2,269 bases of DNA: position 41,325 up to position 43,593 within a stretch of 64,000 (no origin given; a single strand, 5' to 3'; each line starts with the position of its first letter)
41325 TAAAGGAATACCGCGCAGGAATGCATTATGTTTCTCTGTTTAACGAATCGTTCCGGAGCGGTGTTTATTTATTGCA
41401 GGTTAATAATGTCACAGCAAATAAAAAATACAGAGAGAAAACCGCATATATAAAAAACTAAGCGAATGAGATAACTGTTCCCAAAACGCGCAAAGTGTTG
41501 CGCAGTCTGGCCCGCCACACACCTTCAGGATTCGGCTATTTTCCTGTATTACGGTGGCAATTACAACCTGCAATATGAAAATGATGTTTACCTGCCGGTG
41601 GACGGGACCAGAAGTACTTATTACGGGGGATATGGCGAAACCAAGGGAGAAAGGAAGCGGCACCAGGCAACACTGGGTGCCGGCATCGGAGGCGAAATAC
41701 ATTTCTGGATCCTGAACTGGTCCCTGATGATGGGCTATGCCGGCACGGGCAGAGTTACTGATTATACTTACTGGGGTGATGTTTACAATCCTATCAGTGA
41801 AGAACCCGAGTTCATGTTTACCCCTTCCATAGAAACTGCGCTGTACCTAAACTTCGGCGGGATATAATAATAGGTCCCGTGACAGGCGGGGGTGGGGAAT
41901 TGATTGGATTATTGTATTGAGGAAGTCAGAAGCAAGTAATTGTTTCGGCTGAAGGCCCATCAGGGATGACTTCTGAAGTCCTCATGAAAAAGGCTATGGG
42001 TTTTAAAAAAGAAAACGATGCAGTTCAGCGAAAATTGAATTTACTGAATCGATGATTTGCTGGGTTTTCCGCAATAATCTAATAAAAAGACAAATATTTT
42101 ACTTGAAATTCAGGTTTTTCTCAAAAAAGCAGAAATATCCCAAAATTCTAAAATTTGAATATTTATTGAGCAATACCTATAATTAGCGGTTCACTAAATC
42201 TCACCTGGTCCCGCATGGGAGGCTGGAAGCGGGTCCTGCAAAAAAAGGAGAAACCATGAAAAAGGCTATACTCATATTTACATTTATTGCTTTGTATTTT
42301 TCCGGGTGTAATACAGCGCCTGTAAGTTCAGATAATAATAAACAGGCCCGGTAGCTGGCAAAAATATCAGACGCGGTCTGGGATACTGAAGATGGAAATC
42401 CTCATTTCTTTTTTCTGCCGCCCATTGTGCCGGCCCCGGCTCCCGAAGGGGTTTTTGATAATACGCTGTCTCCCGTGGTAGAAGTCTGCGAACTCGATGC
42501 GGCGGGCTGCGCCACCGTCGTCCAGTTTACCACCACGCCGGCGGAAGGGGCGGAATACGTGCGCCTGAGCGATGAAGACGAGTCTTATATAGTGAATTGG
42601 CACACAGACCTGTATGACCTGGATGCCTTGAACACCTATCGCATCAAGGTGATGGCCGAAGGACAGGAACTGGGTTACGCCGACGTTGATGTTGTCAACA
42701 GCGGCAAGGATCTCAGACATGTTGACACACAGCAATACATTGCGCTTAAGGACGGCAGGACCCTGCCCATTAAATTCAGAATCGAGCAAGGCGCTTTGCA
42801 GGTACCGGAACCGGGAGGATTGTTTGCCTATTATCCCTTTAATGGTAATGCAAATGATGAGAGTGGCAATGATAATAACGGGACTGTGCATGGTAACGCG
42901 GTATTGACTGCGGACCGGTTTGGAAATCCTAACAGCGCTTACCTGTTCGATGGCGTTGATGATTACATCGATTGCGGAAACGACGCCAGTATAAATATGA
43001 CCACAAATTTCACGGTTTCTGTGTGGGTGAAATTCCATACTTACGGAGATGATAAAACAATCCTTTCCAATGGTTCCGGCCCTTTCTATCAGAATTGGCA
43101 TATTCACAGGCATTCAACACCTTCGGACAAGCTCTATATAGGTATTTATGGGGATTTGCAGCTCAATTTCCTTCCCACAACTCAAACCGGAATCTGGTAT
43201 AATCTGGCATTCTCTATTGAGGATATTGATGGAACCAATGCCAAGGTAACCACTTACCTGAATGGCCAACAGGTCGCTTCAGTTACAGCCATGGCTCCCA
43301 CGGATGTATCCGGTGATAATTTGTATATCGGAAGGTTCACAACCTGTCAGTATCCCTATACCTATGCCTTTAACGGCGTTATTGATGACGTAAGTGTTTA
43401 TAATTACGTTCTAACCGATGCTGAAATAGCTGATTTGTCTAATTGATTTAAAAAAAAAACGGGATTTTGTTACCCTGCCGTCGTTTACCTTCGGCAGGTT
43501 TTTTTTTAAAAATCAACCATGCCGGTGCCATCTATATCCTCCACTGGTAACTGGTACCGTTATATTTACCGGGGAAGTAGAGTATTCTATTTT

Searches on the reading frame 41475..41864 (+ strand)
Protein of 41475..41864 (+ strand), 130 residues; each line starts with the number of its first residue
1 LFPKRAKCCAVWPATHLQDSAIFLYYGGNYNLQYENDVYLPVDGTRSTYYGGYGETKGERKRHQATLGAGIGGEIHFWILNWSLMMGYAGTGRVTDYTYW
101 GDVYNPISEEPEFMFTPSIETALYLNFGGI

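Call 39: search_protein_families(library=ncbifam, proteins=[window:41475-41864:+], max_evalue=1)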
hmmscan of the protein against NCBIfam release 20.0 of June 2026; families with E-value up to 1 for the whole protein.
window:41475-41864:+ (130 aa): 0 families

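Call 40: search_protein_families(library=pfam, proteins=[window:41475-41864:+], max_evalue=10)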
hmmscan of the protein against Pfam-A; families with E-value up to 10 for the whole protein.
window:41475-41864:+ (130 aa): 0 families

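Call 42: find_homologous_proteins(query=window:41475-41864:+, max_evalue=0.01)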
Query window:41475-41864:+ (130 aa): 1 proteins with E <= 0.01 among 3 candidates.
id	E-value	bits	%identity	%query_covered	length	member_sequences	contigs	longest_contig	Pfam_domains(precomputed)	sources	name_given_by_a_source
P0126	4.7e-54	200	99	68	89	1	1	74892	-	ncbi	ncbi:hypothetical protein ACFL5V_02385 [Fibrobacterota bacterium]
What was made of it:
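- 41475..41867 (+): Second start-less fragment: 130 open codons that align with the C-terminal half of a ~210-aa signal-peptide-bearing small outer-membrane-barrel-like protein. In relatives that protein is encoded directly upstream of the Nudix gene. NCBI calls the last 89 codons (GTG 41598) hypothetical protein MFC1584376.1. Only a self-hit in 5.8e9 proteins (call 42).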

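Call 43: find_encoding_contigs(protein=P0126, flank=10000, max_places=4)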
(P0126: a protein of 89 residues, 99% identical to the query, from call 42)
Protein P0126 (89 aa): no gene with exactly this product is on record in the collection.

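Call 44: list_cluster_members(proteins=[P0126, P0001])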
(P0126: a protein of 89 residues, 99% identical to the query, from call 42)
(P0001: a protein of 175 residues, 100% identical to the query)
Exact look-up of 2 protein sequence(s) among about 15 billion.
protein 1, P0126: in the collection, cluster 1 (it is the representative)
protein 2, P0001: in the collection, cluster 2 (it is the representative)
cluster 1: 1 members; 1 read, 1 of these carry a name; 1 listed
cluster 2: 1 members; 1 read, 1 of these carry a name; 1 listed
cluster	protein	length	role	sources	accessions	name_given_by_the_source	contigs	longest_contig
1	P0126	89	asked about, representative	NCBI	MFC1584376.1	hypothetical protein ACFL5V_02385 [Fibrobacterota bacterium]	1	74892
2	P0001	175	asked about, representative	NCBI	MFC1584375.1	8-oxo-dGTP diphosphatase [Fibrobacterota bacterium]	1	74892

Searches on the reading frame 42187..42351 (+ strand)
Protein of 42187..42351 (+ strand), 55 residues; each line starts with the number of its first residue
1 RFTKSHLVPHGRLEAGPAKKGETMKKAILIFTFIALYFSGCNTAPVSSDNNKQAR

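Call 40: search_protein_families(library=pfam, proteins=[window:42187-42351:+], max_evalue=10)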
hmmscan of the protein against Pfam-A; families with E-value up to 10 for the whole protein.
window:42187-42351:+ (55 aa): 1 family
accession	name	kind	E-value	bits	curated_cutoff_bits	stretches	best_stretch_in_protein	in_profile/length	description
PF08139.17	LPAM_1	-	0.22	12.5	20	1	24-42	1-18/18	Prokaryotic membrane lipoprotein lipid attachment site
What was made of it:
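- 42256..43446 (+): Neighbouring damaged gene: a LamG-domain lipoprotein gene with an in-frame TAG at 42352-42354. The stop lies between its signal peptide and lipobox (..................) and the rest of the protein. NCBI annotates only the part from GTG 42427 (MFC1584377.1). Call 40 (weak LPAM_1 hit).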

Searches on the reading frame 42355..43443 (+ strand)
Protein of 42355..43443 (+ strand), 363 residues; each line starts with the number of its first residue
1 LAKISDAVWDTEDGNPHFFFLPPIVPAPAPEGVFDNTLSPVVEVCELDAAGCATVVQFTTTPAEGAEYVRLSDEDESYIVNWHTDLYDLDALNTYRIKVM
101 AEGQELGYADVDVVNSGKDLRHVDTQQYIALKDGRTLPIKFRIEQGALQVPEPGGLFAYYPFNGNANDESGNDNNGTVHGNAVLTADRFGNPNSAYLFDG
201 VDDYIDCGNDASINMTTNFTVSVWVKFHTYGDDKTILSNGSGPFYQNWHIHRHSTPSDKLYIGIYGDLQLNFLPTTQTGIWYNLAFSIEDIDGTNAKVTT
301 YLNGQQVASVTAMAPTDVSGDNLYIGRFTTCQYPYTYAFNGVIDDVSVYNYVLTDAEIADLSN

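Call 15: search_protein_families(library=pfam, proteins=[window:42427-43443:+], max_evalue=0.01)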
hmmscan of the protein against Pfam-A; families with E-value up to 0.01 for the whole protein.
window:42427-43443:+ (339 aa): 3 families
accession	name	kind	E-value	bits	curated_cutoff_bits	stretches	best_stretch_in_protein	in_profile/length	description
PF13385.13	Laminin_G_3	-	2.5e-23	83.3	27.6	1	175-335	1-151/151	Concanavalin A-like lectin/glucanases superfamily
PF07953.20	Toxin_R_bind_N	-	0.00082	19.6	23.8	1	140-212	2-77/191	Clostridium neurotoxin, N-terminal receptor binding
PF02973.23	Sialidase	-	0.0075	16.2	26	0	267-336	112-183/189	Sialidase, N-terminal domain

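Call 39: search_protein_families(library=ncbifam, proteins=[window:42355-43443:+], max_evalue=1)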
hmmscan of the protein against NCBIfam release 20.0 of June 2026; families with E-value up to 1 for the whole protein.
window:42355-43443:+ (363 aa): 2 families
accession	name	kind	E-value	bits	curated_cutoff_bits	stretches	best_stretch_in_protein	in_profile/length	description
NF052521.1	TafC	equivalog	2.9e-10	39.8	410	1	192-361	191-359/373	TafC family fimbrial protein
NF038114.1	rightmost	domain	0.00087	19.6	35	0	53-85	53-86/113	PxKF domain-containing protein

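Call 59: search_protein_families(library=pfam, proteins=[window:42355-43443:+], max_evalue=0.01)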
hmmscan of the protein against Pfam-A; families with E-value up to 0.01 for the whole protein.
window:42355-43443:+ (363 aa): 3 families
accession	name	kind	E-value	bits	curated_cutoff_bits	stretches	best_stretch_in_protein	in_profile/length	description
PF13385.13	Laminin_G_3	-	3e-23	83.1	27.6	1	199-359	1-151/151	Concanavalin A-like lectin/glucanases superfamily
PF07953.20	Toxin_R_bind_N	-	0.00096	19.3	23.8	1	164-236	2-77/191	Clostridium neurotoxin, N-terminal receptor binding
PF02973.23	Sialidase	-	0.0086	16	26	0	291-360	112-183/189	Sialidase, N-terminal domain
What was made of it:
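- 42256..43446 (+): Calls 15, 59 (Laminin_G_3).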
